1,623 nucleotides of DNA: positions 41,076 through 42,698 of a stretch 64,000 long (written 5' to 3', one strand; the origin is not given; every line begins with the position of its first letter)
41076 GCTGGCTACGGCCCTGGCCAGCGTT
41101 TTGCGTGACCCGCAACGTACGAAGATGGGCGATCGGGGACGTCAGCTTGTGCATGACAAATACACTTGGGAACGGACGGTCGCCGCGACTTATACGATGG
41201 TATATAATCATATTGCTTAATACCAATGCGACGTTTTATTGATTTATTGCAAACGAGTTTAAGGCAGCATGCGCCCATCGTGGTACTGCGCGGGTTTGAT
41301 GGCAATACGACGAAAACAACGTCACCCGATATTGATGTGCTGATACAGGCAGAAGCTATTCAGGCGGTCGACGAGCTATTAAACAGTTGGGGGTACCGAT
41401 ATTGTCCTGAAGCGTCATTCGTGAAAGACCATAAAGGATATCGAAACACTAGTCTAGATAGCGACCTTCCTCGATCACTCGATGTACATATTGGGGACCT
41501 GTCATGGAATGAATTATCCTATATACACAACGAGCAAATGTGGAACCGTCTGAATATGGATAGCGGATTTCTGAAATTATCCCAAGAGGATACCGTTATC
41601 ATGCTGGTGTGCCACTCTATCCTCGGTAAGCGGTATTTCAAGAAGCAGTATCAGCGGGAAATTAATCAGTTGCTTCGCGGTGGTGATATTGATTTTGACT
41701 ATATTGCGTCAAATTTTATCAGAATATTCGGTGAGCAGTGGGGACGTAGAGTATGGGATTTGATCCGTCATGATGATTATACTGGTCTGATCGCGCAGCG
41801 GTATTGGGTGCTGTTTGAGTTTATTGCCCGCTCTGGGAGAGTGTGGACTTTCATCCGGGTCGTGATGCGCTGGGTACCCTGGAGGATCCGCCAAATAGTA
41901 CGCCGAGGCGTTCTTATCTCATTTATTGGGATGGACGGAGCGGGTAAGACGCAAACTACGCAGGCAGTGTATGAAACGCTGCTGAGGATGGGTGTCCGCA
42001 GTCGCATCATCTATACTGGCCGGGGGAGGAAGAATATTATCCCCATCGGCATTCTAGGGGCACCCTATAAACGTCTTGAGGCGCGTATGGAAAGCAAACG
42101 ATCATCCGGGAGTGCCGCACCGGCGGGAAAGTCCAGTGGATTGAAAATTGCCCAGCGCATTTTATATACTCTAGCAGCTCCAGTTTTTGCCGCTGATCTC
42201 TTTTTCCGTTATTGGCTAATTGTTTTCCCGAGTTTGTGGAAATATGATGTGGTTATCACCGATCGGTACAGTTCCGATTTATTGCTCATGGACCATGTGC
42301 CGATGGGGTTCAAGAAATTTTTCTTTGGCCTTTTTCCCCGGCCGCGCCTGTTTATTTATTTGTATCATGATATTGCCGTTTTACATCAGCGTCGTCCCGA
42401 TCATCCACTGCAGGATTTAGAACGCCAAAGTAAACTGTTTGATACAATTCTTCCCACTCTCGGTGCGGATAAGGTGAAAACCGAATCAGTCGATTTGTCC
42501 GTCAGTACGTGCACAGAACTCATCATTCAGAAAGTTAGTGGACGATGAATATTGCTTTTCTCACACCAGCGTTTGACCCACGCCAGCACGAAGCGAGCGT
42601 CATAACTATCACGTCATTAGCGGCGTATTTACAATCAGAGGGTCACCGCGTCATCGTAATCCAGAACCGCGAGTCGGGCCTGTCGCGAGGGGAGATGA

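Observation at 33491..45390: Two polyprenol-phosphate GT2 modules plus GtrA, DUF2304 and GT-C-like membrane proteins: an extracytoplasmic glycosylation system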

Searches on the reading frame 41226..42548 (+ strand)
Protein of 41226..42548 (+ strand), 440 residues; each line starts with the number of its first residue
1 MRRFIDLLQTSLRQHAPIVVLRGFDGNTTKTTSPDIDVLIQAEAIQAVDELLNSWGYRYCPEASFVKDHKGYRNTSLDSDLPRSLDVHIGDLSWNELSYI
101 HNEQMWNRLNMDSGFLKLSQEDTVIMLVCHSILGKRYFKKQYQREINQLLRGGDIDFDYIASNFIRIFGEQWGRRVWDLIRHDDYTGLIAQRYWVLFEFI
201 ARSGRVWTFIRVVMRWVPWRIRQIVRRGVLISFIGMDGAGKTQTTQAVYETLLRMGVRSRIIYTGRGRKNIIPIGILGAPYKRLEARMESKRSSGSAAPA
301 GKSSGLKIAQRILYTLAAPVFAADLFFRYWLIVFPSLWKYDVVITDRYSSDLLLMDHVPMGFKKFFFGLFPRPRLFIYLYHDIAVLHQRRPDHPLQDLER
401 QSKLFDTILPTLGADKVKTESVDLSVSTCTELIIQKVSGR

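Call 4: search_protein_families(library=pfam, proteins=[window:41226-42548:+], max_evalue=0.01)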
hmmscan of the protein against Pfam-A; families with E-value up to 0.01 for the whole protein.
window:41226-42548:+ (440 aa): 2 families
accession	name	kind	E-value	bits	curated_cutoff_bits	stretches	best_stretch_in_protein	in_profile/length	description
PF14907.12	NTP_transf_5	-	1.1e-06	28.9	31.2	1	34-160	95-224/249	Uncharacterised nucleotidyltransferase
PF02223.23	Thymidylate_kin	-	0.0012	19.1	27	0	235-258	3-26/185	Thymidylate kinase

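Call 8: search_protein_families(library=ncbifam, proteins=[window:41226-42548:+], max_evalue=0.1)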
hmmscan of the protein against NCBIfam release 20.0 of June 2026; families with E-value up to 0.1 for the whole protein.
window:41226-42548:+ (440 aa): 3 families
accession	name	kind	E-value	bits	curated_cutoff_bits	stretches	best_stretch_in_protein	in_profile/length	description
TIGR00041.1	DTMP_kinase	equivalog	0.0016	18.2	83.25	1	226-256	2-32/196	dTMP kinase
TIGR00455.1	apsK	equivalog_domain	0.0041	16.8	138.7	1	226-262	16-52/184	adenylyl-sulfate kinase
NF002059.0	PRK00889.1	subfamily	0.025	14.3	244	1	226-260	3-37/177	adenylyl-sulfate kinase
